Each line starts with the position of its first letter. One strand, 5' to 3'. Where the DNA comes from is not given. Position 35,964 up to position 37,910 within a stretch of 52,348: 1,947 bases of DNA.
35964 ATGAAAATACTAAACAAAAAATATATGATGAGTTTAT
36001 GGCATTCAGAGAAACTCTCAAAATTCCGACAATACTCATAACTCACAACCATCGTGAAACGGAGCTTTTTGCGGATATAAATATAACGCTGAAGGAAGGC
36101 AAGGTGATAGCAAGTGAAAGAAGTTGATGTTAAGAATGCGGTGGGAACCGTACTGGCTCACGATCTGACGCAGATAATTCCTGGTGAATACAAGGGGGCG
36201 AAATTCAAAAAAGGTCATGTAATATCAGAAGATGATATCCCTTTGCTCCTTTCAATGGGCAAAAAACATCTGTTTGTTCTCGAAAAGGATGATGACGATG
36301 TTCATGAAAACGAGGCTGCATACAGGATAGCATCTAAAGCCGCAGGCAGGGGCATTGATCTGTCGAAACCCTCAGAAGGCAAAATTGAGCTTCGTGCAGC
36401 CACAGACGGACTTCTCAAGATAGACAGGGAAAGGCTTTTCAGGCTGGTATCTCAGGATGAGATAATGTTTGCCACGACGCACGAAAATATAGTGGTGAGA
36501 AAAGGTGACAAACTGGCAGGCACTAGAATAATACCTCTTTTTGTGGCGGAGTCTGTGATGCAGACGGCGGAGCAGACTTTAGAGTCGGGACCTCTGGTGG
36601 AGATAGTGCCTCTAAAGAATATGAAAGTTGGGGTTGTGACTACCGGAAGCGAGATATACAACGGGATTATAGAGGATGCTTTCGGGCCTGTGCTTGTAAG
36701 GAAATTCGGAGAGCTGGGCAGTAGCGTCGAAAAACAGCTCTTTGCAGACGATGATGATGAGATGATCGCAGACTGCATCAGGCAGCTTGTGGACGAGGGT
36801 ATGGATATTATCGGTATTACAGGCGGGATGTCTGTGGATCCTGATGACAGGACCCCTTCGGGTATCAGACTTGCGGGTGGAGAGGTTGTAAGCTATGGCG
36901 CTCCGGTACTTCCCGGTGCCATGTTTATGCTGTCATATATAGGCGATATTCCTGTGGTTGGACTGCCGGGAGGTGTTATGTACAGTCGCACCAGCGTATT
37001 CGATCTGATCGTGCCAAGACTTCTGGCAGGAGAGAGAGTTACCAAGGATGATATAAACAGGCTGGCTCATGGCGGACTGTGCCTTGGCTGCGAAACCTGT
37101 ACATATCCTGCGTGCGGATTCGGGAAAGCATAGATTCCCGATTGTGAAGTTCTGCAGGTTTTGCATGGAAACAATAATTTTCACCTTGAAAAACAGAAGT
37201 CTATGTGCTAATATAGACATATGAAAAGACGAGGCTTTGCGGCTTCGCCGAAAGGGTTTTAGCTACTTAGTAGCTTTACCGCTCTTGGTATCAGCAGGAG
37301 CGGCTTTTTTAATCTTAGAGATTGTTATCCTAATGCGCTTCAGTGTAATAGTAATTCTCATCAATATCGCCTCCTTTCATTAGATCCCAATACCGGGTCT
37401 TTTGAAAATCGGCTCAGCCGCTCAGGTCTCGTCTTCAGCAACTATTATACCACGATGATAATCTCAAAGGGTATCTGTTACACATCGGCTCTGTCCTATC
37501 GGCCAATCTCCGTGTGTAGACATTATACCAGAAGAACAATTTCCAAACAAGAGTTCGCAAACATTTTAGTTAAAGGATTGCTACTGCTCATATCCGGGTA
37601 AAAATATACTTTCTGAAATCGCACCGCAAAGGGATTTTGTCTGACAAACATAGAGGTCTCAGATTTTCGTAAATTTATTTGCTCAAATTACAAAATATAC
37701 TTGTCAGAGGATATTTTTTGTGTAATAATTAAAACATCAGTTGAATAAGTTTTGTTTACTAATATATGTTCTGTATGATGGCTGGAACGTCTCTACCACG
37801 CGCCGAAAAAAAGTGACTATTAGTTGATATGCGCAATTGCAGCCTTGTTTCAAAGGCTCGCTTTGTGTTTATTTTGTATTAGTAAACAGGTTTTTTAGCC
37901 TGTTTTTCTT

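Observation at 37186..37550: Convergent, 3'-overlapping sRNA / cationic 32-codon ORF module (type-I-TA-like architecture with an atypical peptide)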

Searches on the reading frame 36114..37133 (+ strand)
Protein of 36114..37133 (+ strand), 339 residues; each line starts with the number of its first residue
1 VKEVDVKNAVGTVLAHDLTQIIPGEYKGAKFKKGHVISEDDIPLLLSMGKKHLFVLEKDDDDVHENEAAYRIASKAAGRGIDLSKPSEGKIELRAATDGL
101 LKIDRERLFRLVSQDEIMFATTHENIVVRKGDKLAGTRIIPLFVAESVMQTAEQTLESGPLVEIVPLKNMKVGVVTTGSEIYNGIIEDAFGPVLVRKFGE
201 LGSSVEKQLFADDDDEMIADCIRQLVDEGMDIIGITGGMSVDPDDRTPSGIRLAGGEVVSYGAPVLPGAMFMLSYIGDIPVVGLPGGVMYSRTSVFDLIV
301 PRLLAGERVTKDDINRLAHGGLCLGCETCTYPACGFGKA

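Call 7: search_protein_families(library=pfam, proteins=[window:36114-37133:+], max_evalue=10)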
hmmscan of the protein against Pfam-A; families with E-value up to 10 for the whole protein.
window:36114-37133:+ (339 aa): 1 family
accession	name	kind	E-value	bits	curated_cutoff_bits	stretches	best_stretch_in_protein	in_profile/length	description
PF00994.29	MoCF_biosynth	-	2.1e-20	73.3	26.6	1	173-303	1-142/144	Probable molybdopterin binding domain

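Call 8: search_protein_families(library=ncbifam, proteins=[window:36114-37133:+], max_evalue=10)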
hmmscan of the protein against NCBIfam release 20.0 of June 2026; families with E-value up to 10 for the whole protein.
window:36114-37133:+ (339 aa): 12 families
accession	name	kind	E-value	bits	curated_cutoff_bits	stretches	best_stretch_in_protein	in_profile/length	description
TIGR00177.1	molyb_syn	domain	1.8e-13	50.7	85.35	1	170-286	2-133/148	molybdenum cofactor synthesis domain-containing protein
NF011068.0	PRK14498.1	equivalog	2.9e-09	35.5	534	1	156-287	173-309/647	molybdopterin biosynthesis protein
NF002947.1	PRK03604.1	equivalog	7e-09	35.3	285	1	169-252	145-228/301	bifunctional molybdenum cofactor biosynthesis protein MoaC/MoaB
NF011067.0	PRK14497.1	equivalog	1.1e-08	34.1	536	1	175-305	192-319/546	putative molybdopterin biosynthesis protein MoeA/unknown domain fusion protein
NF001813.0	PRK00549.1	equivalog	3.2e-06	26.4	379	1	170-247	1-77/414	competence/damage-inducible protein A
NF002291.0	PRK01215.1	equivalog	3.7e-06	26.2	293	1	170-254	4-87/264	nicotinamide mononucleotide deamidase-related protein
TIGR02667.1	moaB_proteo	equivalog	0.0015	18.2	222.4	1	187-251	20-85/163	molybdenum cofactor biosynthesis protein B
NF007960.1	PRK10680.1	equivalog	0.0027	16.5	440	1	157-303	161-312/401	molybdopterin molybdotransferase MoeA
TIGR00200.1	cinA_nterm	subfamily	0.003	16.3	243.15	1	170-251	2-82/414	CinA family nicotinamide mononucleotide deamidase-related protein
NF006932.0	PRK09417.1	equivalog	0.0052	16.3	158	1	168-250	2-87/193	molybdopterin adenylyltransferase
NF050098.1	MoeA_actino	exception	0.0078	15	560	1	174-248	186-259/400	molybdopterin molybdotransferase MoeA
NF002977.0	PRK03670.1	equivalog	0.0097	15.3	305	1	170-248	1-79/252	competence damage-inducible protein A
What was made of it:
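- Closest known: txpA/RatA and bsrG/SR4. Different: There is no sequence similarity (calls 7, 8).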

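Call 10: find_related_loci(query=window:36114-37133:+, collection=genome_contigs, flank=3000)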
Query window:36114-37133:+ (339 aa) in genome_contigs; peptide patterns used: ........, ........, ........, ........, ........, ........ (x = any residue, [..] = any of these).
168 stretches matched a pattern; 52 encode a relative of the query (tblastn E <= 1e-3); 52 distinct loci.
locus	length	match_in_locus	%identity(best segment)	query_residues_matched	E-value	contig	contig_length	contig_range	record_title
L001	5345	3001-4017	96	1-339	0e+0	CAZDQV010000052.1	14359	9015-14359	MAG TPA_asm: uncultured Oscillospiraceae bacterium isolate binchicken_co354_198 genome assembly, contig: NODE_4708_lengt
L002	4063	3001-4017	94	1-339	0e+0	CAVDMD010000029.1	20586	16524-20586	bacterium isolate G02651-L1_cleanbin_000001 genome assembly, contig: Spades_G02651-L1_contig_1666, whole genome shotgun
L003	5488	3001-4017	89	1-339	0e+0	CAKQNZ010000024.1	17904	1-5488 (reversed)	MAG: uncultured Clostridia bacterium isolate REFINED_METABAT215_TOP10_CONTIGS_1500_ASSEMBLY_K77_MERGED__Hadza_MoBio_hadz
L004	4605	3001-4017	89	1-339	0e+0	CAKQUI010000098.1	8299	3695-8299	MAG: uncultured Clostridia bacterium isolate REFINED_METABAT215_TOP10_CONTIGS_1500_ASSEMBLY_K77_MERGED__Hadza_PheChl_Fib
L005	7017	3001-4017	90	1-339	0e+0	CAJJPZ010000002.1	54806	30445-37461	MAG TPA_asm: uncultured Eubacterium sp. isolate ERR260134-bin.27 genome assembly, contig: NODE_414_length_54806_cov_4.56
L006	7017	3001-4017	86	1-339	0e+0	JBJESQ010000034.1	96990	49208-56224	MAG: Lentihominibacter sp. isolate LOHA16_bin.026 NODE_49_length_96990_cov_31.320483, whole genome shotgun sequence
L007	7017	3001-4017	84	1-339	0e+0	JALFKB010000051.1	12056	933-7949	MAG: Clostridiales bacterium isolate SUG752 k141_509984, whole genome shotgun sequence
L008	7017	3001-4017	84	1-339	0e+0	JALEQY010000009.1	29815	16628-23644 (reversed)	MAG: Clostridiales bacterium isolate SUG255 k141_2701117, whole genome shotgun sequence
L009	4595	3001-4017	84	1-339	0e+0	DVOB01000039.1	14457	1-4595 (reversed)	MAG TPA_asm: Candidatus Allocopromorpha excrementipullorum isolate ChiSjej4B22-8349 ChiSjej4B22M5__C52635_L14457_SRR6323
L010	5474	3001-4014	85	1-338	0e+0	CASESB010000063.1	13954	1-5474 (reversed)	uncultured Firmicutes bacterium isolate CO.O105.metabat-bins.114 genome assembly, contig: CO.O105.metabat-bins.114.fa_k1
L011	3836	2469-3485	83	1-339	0e+0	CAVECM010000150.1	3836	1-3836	Bacteroidaceae bacterium isolate SRR8978446_cleanbin_000002 genome assembly, contig: Spades_SRR8978446_contig_1862, whol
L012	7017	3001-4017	84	1-339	0e+0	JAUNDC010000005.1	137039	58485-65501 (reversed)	MAG: Bacillota bacterium isolate S22M_St_64 NODE_45_length_137039_cov_21.941292, whole genome shotgun sequence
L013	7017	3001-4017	84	1-339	0e+0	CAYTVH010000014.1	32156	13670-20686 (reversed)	MAG TPA_asm: uncultured Oscillospiraceae bacterium isolate SRP315200_co1_592 genome assembly, contig: NODE_1952_length_3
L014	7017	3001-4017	83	1-339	0e+0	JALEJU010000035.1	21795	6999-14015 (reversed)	MAG: Bacillota bacterium isolate SUG69 k141_279874, whole genome shotgun sequence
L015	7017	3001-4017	83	1-339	0e+0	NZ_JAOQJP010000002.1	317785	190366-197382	Brotomerdimonas butyrica strain Sanger_12 .13414_6_60.2, whole genome shotgun sequence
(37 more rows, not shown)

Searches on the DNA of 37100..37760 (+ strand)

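Call 5: search_rna_families(source=window, start=37100, end=37760, threshold=evalue, max_evalue=10, show_alignments=3)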
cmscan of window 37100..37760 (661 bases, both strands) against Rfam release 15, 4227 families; matches with E-value up to 10: 2.
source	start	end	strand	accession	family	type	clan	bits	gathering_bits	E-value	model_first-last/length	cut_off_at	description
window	37532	37611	-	RF00861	mir-488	Gene; miRNA;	-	18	88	0.53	1-83/83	no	mir-488 microRNA precursor family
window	37521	37592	-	RF01635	ceN45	Gene; snRNA; snoRNA; HACA-box;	-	14.6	60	5.4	1-128/128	no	Caenorhabditis snoRNA ceN45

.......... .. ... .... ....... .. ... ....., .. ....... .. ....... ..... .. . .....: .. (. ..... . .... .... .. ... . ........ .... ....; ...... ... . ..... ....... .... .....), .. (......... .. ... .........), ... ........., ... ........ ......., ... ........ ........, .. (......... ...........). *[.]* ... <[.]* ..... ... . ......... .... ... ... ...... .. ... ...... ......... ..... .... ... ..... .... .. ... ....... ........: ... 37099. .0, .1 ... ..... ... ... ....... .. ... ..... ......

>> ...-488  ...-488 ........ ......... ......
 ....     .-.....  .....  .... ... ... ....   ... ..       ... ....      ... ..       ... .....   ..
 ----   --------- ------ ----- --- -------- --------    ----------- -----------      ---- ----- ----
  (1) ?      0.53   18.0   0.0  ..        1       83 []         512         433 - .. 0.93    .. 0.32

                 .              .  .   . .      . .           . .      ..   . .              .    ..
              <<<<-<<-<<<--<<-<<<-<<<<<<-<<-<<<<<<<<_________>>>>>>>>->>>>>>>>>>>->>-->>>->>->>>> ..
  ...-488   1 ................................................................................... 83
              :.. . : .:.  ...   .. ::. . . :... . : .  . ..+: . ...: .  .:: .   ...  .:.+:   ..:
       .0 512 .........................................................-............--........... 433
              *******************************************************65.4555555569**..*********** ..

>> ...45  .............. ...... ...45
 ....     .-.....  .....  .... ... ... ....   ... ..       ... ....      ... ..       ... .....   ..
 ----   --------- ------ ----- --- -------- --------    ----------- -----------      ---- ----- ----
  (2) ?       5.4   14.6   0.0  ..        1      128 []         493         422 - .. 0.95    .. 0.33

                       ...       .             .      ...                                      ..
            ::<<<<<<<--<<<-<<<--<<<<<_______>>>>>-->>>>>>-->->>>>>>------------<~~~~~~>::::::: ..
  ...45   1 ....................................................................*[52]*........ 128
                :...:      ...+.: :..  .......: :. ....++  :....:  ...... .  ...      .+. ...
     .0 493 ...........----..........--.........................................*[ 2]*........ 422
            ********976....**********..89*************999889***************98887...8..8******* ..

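Call 13: search_dna_similar(query=window:37134-37740:+, collection=plasmids, mode=distant)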
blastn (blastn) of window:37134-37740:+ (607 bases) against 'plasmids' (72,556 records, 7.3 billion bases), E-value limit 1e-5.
No match.

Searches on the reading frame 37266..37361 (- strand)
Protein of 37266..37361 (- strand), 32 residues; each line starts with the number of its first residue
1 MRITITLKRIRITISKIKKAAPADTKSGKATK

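Call 7: search_protein_families(library=pfam, proteins=[window:37266-37361:-], max_evalue=10)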
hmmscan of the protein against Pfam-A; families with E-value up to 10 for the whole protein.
seq(32 aa): 0 families

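Call 8: search_protein_families(library=ncbifam, proteins=[window:37266-37361:-], max_evalue=10)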
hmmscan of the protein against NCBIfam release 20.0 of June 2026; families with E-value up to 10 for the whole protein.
seq(32 aa): 0 families

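Call 9: find_encoding_contigs(protein=window:37266-37361:-, flank=3000, max_places=10)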
Protein seq(32 aa) (32 aa): no gene with exactly this product is on record in the collection.
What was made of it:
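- Tried and rejected: Exact-product look-up of the window peptide gave nothing on record (call 9).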

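Call 57: search_protein_families(library=phrogs, proteins=[window:37266-37361:-], max_evalue=10)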
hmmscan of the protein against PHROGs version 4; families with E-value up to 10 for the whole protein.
seq(32 aa): 0 families

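Call 58: search_protein_families(library=padloc, proteins=[window:37266-37361:-], max_evalue=10)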
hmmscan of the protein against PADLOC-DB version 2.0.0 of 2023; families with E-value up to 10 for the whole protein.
seq(32 aa): 0 families

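Call 64: search_protein_representatives(alignment_id=A3)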
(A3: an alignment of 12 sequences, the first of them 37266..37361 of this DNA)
Query: 12 sequences, 33 profile positions. Proteins with E-value up to 0.001 (for the whole library): 13; up to 1e-10: 4; up to 1e-30: 0. The best 13 are listed.
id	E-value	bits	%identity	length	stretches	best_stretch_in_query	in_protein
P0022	1.8e-14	69.7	-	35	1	1-33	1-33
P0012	4.8e-13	65.1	-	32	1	1-31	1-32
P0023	6.2e-11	58.3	-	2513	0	-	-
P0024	7.4e-11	58.1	-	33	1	1-31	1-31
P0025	2.1e-09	53.4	-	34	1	1-32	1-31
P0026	3.4e-09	52.7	-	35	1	1-33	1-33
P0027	4.5e-09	52.4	-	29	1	1-25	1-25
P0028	4.9e-09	52.3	-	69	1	1-33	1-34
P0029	9.8e-08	48.1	-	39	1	1-31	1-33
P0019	6.0e-07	45.6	-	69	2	1-17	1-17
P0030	5.0e-04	36.2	-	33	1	1-22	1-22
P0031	5.4e-04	36.1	-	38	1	1-19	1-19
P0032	5.7e-04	36.0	-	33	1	1-22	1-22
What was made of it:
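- A profile search of 1.84 billion representatives found only 13 clusters with E<1e-3 (call 64).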

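Call 70: predict_structure(alignment_id=A3)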
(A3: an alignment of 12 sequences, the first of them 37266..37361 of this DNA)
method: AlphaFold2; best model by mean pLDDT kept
length: 32 residues; sequences in the alignment: 12
mean_pLDDT: 62.4   pTM: 0.23
mean pLDDT of the five models: 62.4, 59.8, 56.5, 55.2, 47.7
residues with pLDDT >= 90: 0; 70-90: 12; 50-70: 17; < 50: 3
segments of 3 or more residues with pLDDT < 50: none
pLDDT, mean of each block of 10 residues (from residue 1): 73 65 53 42
secondary structure, 60 per line:
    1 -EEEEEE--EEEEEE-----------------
elements in order: E2-7 E10-15
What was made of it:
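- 37263..37361 (-): 32-codon ORF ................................. The protein-constrained core is codons 1-19 (37361-37305). AlphaFold2 predicts a beta hairpin, E2-7/E10-15, pLDDT 62 (call 70).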
